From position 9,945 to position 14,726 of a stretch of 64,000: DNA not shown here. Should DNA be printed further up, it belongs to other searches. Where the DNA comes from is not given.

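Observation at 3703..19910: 16-kb translationally coupled Hdr/Flx-like supercluster: candidate NAD(P)H-linked electron-bifurcating complex with duplicated, fused subunits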

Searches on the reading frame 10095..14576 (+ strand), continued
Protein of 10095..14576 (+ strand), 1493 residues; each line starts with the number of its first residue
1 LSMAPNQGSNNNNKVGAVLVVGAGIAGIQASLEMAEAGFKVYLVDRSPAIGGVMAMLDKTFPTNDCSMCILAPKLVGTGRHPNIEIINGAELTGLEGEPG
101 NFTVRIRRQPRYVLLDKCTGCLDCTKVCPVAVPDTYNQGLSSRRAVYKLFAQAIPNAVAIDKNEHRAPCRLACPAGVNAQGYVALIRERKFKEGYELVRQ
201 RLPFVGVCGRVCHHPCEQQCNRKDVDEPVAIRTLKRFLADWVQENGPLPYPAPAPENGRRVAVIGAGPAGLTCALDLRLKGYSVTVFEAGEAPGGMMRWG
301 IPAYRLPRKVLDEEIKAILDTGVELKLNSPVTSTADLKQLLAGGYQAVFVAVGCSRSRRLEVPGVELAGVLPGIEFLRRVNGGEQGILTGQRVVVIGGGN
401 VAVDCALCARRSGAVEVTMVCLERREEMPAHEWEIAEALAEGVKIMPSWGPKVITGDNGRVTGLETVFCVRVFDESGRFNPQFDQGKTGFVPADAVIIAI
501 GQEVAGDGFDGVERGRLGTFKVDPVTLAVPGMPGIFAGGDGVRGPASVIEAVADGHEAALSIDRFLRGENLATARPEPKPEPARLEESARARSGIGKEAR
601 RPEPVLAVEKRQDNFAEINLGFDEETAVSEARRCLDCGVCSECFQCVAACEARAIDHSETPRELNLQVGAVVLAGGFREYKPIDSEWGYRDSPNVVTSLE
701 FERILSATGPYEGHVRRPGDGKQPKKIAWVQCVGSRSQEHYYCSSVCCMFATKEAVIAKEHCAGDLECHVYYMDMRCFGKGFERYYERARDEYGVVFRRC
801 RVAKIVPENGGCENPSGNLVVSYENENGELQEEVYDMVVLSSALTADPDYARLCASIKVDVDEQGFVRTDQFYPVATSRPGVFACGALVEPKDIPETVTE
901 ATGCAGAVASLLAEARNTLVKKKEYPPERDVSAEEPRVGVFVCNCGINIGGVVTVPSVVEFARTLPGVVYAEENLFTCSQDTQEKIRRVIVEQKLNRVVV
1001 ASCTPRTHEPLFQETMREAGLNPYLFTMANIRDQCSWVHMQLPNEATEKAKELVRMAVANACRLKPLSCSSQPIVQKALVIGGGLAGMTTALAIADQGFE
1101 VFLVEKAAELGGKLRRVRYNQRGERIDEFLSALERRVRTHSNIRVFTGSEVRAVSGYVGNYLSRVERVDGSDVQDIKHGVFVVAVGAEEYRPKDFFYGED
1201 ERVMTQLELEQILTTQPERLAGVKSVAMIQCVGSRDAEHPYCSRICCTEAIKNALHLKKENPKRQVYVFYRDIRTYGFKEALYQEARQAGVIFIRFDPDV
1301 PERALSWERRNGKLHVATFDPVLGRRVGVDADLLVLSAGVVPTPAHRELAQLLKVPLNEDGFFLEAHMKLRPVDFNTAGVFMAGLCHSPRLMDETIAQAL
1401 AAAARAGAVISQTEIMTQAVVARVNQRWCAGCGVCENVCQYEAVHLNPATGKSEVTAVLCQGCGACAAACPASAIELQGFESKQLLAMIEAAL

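Call 41: find_encoding_contigs(protein=P0003, flank=10000, max_places=1)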
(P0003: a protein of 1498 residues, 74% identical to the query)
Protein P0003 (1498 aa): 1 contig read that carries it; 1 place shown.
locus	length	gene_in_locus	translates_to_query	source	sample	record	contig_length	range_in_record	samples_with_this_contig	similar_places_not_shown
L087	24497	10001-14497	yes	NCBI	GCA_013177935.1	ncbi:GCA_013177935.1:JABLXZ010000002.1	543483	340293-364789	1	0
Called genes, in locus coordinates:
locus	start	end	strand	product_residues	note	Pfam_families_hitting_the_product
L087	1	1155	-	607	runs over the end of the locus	PF00801:PKD (weak), PF18911:PKD_4, PF13570:Beta-prop_ACSF4, PF01011:PQQ (faint), PF13360:PQQ_2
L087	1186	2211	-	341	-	-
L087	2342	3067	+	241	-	PF01904:DUF72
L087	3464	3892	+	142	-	PF02662:FlpD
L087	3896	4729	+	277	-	PF12797:Fer4_2 (faint), PF13187:Fer4_9 (faint), PF13183:Fer4_8 (weak)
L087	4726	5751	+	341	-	PF12838:Fer4_7 (faint), PF13187:Fer4_9 (faint), PF14697:Fer4_21 (faint), PF00037:Fer4 (faint), PF12797:Fer4_2 (faint), PF13183:Fer4_8 (faint), PF17179:Fer4_22, PF13746:Fer4_18 (weak), +1 more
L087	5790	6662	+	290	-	PF00175:NAD_binding_1, PF10418:DHODB_Fe-S_bind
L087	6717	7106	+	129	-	PF13183:Fer4_8, PF13187:Fer4_9 (weak), PF13534:Fer4_17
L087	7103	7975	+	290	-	PF02754:CCG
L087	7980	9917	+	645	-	PF07992:Pyr_redox_2 (weak), PF00890:FAD_binding_2 (weak), PF01134:GIDA (weak), PF01266:DAO (weak), PF12831:FAD_oxidored, PF13450:NAD_binding_8, PF12838:Fer4_7, PF14697:Fer4_21, +10 more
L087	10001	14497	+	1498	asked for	PF12831:FAD_oxidored (weak), PF14691:Fer4_20, PF07992:Pyr_redox_2, PF13450:NAD_binding_8, PF07992:Pyr_redox_2, PF12831:FAD_oxidored, PF13450:NAD_binding_8, PF12838:Fer4_7, +22 more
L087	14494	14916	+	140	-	PF02662:FlpD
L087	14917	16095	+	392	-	PF13237:Fer4_10 (faint), PF13183:Fer4_8 (weak)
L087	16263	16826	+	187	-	PF12838:Fer4_7 (faint), PF13237:Fer4_10 (faint), PF13183:Fer4_8 (weak), PF13534:Fer4_17 (weak)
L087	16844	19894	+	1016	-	PF12831:FAD_oxidored, PF13450:NAD_binding_8 (weak), PF13738:Pyr_redox_3 (weak), PF00890:FAD_binding_2 (weak), PF01266:DAO (weak), PF07992:Pyr_redox_2, PF12831:FAD_oxidored (weak), PF13450:NAD_binding_8, +10 more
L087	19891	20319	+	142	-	PF01951:Archease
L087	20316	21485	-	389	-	PF00266:Aminotran_5, PF01053:Cys_Met_Meta_PP (weak), PF01041:DegT_DnrJ_EryC1, PF01212:Beta_elim_lyase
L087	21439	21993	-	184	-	PF01252:Peptidase_A8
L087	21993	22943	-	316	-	PF18551:TackOD1, PF04471:Mrr_cat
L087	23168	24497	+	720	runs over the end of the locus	PF00317:Ribonuc_red_lgN, PF02867:Ribonuc_red_lgC, PF12637:TSCPD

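Call 42: find_encoding_contigs(protein=P0039, flank=10000, max_places=1)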
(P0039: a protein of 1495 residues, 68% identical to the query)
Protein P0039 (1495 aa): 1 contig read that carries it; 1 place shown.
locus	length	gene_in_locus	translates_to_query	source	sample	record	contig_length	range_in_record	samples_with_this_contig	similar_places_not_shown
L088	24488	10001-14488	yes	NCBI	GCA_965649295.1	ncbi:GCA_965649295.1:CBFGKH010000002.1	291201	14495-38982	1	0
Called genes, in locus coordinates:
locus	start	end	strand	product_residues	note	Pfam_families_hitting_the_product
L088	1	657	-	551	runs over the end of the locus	PF01293:PEPCK_ATP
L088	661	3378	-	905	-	PF01326:PPDK_N, PF00391:PEP-utilizers, PF02896:PEP-utilizers_C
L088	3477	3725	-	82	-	PF09413:DUF2007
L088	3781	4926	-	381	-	PF03435:Sacchrp_dh_NADP, PF16653:Sacchrp_dh_C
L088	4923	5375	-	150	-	-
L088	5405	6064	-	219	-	-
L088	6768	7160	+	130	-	PF13183:Fer4_8, PF13187:Fer4_9 (weak), PF13534:Fer4_17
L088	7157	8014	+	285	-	PF02754:CCG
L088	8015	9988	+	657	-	PF00890:FAD_binding_2 (weak), PF01134:GIDA (weak), PF01266:DAO (weak), PF12831:FAD_oxidored, PF13450:NAD_binding_8, PF00037:Fer4 (weak), PF12838:Fer4_7, PF14697:Fer4_21, +9 more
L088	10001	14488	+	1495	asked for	PF14691:Fer4_20, PF00890:FAD_binding_2 (weak), PF01266:DAO (weak), PF07992:Pyr_redox_2, PF13450:NAD_binding_8, PF13738:Pyr_redox_3 (weak), PF07992:Pyr_redox_2 (weak), PF12831:FAD_oxidored, +17 more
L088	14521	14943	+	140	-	PF02662:FlpD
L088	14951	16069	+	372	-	PF04432:FrhB_FdhB_C (faint), PF12838:Fer4_7 (faint), PF13183:Fer4_8 (weak), PF13237:Fer4_10 (faint)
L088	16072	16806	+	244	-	PF25160:LdpA_Fe-S-bd (faint), PF12838:Fer4_7 (faint), PF13183:Fer4_8, PF13237:Fer4_10 (weak), PF13534:Fer4_17 (weak), PF13183:Fer4_8 (weak), PF13237:Fer4_10 (weak), PF13534:Fer4_17 (weak), +2 more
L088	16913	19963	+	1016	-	PF07992:Pyr_redox_2 (weak), PF12831:FAD_oxidored, PF07992:Pyr_redox_2 (weak), PF00890:FAD_binding_2 (weak), PF01266:DAO (weak), PF07992:Pyr_redox_2, PF12831:FAD_oxidored (weak), PF13450:NAD_binding_8, +15 more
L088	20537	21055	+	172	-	-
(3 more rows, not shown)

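Call 43: find_encoding_contigs(protein=P0011, flank=10000, max_places=1)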
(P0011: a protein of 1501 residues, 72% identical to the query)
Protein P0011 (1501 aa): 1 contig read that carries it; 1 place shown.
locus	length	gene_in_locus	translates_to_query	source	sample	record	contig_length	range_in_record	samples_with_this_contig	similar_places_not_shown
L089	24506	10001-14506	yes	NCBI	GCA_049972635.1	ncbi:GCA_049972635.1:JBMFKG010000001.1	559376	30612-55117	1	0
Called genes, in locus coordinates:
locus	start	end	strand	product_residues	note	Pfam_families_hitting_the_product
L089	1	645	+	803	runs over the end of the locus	PF12836:HHH_3 (weak)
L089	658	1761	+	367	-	-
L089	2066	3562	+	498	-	PF00149:Metallophos, PF02872:5_nucleotid_C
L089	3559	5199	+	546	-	PF01368:DHH, PF02272:DHHA1, PF17768:RecJ_OB (faint)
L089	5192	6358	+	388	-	PF17785:PUA_3, PF10672:Methyltrans_SAM, PF02475:TRM5-TYW2_MTfase, PF03602:Cons_hypoth95, PF06325:PrmA (weak), PF09445:Methyltransf_15 (weak), PF13649:Methyltransf_25 (weak), PF13847:Methyltransf_31, +1 more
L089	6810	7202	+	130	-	PF13183:Fer4_8, PF13187:Fer4_9 (weak), PF13534:Fer4_17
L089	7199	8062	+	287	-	PF02754:CCG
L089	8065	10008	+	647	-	PF00890:FAD_binding_2 (weak), PF01266:DAO (weak), PF12831:FAD_oxidored, PF13450:NAD_binding_8, PF12838:Fer4_7 (weak), PF13484:Fer4_16 (weak), PF12838:Fer4_7 (weak), PF14697:Fer4_21, +9 more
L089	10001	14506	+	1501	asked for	PF12831:FAD_oxidored (weak), PF14691:Fer4_20, PF01266:DAO (weak), PF07992:Pyr_redox_2, PF13450:NAD_binding_8, PF00890:FAD_binding_2, PF12831:FAD_oxidored, PF13450:NAD_binding_8, +16 more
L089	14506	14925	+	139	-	PF02662:FlpD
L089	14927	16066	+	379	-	PF04432:FrhB_FdhB_C (faint), PF13237:Fer4_10 (faint), PF13183:Fer4_8 (weak)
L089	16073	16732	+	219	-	PF13187:Fer4_9 (faint), PF12838:Fer4_7 (faint), PF13183:Fer4_8, PF13237:Fer4_10 (weak), PF13534:Fer4_17 (weak), PF13183:Fer4_8 (weak), PF13534:Fer4_17 (weak)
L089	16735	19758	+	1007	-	PF00070:Pyr_redox (faint), PF00890:FAD_binding_2 (faint), PF07992:Pyr_redox_2, PF12831:FAD_oxidored, PF07992:Pyr_redox_2, PF12831:FAD_oxidored, PF13450:NAD_binding_8, PF12838:Fer4_7 (weak), +11 more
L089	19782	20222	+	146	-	PF01951:Archease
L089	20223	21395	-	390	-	PF00266:Aminotran_5, PF01041:DegT_DnrJ_EryC1, PF01212:Beta_elim_lyase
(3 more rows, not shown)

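Call 70: search_protein_families(library=pfam, proteins=[L083:6420-7364:+, L083:7361-9295:+, L083:1517-2866:-, L083:17929-18342:+, L083:18390-19655:+, L083:20334-21233:-, L083:21230-21964:-, L073:8273-11452:+], max_evalue=0.00001)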
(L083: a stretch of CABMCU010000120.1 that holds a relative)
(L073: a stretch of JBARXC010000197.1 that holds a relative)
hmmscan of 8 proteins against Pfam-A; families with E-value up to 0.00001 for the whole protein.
L083:6420-7364:+ (314 aa): 6 families
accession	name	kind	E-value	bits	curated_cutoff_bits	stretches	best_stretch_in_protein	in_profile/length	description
PF01257.25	2Fe-2S_thioredx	-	1.2e-48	165.1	24.8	1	159-299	2-143/145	Thioredoxin-like [2Fe-2S] ferredoxin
PF12831.13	FAD_oxidored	-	1.1e-07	31.9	27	1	22-58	2-38/416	FAD dependent oxidoreductase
PF01266.30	DAO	-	3.2e-07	30.6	27.9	1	22-57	2-38/353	FAD dependent oxidoreductase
PF13450.12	NAD_binding_8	-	2.8e-06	28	21.9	1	24-60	1-37/68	NAD(P)-binding Rossmann-like domain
PF07992.20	Pyr_redox_2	-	3.3e-06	27.2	26.1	1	21-72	2-42/291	Pyridine nucleotide-disulphide oxidoreductase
PF00890.30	FAD_binding_2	-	4.1e-06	26.7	20.4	1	22-57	2-37/414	FAD binding domain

L083:7361-9295:+ (644 aa): 10 families
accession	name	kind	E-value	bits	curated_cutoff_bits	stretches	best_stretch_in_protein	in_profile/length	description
PF01512.22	Complex1_51K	-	3.3e-43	147.6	31.2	1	204-377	1-149/150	Nuo51 FMN-binding domain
PF10589.14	NADH_4Fe-4S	-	2.5e-32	111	23.5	1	488-572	1-85/85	NADH-ubiquinone oxidoreductase-F iron-sulfur binding region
PF00037.32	Fer4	-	5.7e-10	39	21.1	1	590-611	2-23/24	4Fe-4S binding domain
PF14697.11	Fer4_21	-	1.2e-07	32.2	35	1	591-641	3-57/59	4Fe-4S dicluster domain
PF10531.15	SLBB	-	1.4e-07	31.7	27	1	401-449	2-53/55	SLBB domain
PF13187.11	Fer4_9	-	9.8e-07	29.2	27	1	595-639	1-50/52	4Fe-4S dicluster domain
PF01257.25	2Fe-2S_thioredx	-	5.3e-06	26.8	24.8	1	45-125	61-143/145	Thioredoxin-like [2Fe-2S] ferredoxin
PF13237.11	Fer4_10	-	5.3e-06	26.7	25.5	1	591-636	4-52/53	4Fe-4S dicluster domain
PF12797.12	Fer4_2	-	5.3e-06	26.5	24.5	0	590-608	4-22/22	4Fe-4S binding domain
PF22461.2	SLBB_2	-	7.5e-06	26.4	27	0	399-446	1-49/79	SLBB domain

L083:1517-2866:- (449 aa): 2 families
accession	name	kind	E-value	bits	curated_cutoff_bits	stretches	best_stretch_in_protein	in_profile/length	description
PF00390.24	malic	-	6.6e-31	108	23.1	1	29-161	2-182/182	Malic enzyme, N-terminal domain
PF03949.21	Malic_M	-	9.9e-23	81.2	23.5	1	174-392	2-243/258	Malic enzyme, NAD binding domain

L083:17929-18342:+ (137 aa): 1 family
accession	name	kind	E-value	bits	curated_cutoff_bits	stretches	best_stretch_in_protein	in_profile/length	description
PF02566.24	OsmC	-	3.3e-15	56.7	27.5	1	38-133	1-100/100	OsmC-like protein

L083:18390-19655:+ (421 aa): 1 family
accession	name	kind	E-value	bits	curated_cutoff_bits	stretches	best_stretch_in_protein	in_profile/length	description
PF00709.27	Adenylsucc_synt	-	1.5e-178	594.3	27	1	6-419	2-416/416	Adenylosuccinate synthetase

L083:20334-21233:- (299 aa): 2 families
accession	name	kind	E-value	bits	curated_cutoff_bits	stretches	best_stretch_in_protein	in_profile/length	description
PF01138.27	RNase_PH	-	2e-34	119.3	25.5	1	30-164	2-130/130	3' exoribonuclease family, domain 1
PF03725.20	RNase_PH_C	-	5.1e-13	49.2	20.8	1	220-283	2-65/67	3' exoribonuclease family, domain 2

L083:21230-21964:- (244 aa): 2 families
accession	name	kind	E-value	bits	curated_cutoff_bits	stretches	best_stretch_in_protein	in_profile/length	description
PF01138.27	RNase_PH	-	4.5e-33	114.9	25.5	1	23-151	2-130/130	3' exoribonuclease family, domain 1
PF03725.20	RNase_PH_C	-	3.6e-16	59.3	20.8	1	154-219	1-67/67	3' exoribonuclease family, domain 2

L073:8273-11452:+ (1059 aa): 11 families
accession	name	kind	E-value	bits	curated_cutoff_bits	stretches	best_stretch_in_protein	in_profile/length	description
PF01512.22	Complex1_51K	-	1.3e-46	158.6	31.2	1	194-365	1-149/150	Nuo51 FMN-binding domain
PF07992.20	Pyr_redox_2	-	1.9e-34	119.8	26.1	1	670-964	2-291/291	Pyridine nucleotide-disulphide oxidoreductase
PF10589.14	NADH_4Fe-4S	-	5.3e-32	110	23.5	1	476-560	1-85/85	NADH-ubiquinone oxidoreductase-F iron-sulfur binding region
PF14691.11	Fer4_20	-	1.3e-27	96.2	25.8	1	568-656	21-112/113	Dihydroprymidine dehydrogenase domain II, 4Fe-4S cluster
PF13738.12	Pyr_redox_3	-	2.7e-13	50.3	30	1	753-948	126-305/305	Pyridine nucleotide-disulphide oxidoreductase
PF13450.12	NAD_binding_8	-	1.7e-09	38.3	21.9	1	673-706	1-34/68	NAD(P)-binding Rossmann-like domain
PF00070.33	Pyr_redox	-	4.6e-09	37.1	22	0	798-853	1-59/82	Pyridine nucleotide-disulphide oxidoreductase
PF12831.13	FAD_oxidored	-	3.4e-07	30.3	27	0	671-710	2-41/416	FAD dependent oxidoreductase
PF01946.23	Thi4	-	5.4e-07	29.5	26.2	1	667-710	16-60/235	Thi4 family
PF01266.30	DAO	-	1.1e-06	28.9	27.9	0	670-700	1-31/353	FAD dependent oxidoreductase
PF10531.15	SLBB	-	2.9e-06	27.4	27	1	389-437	2-53/55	SLBB domain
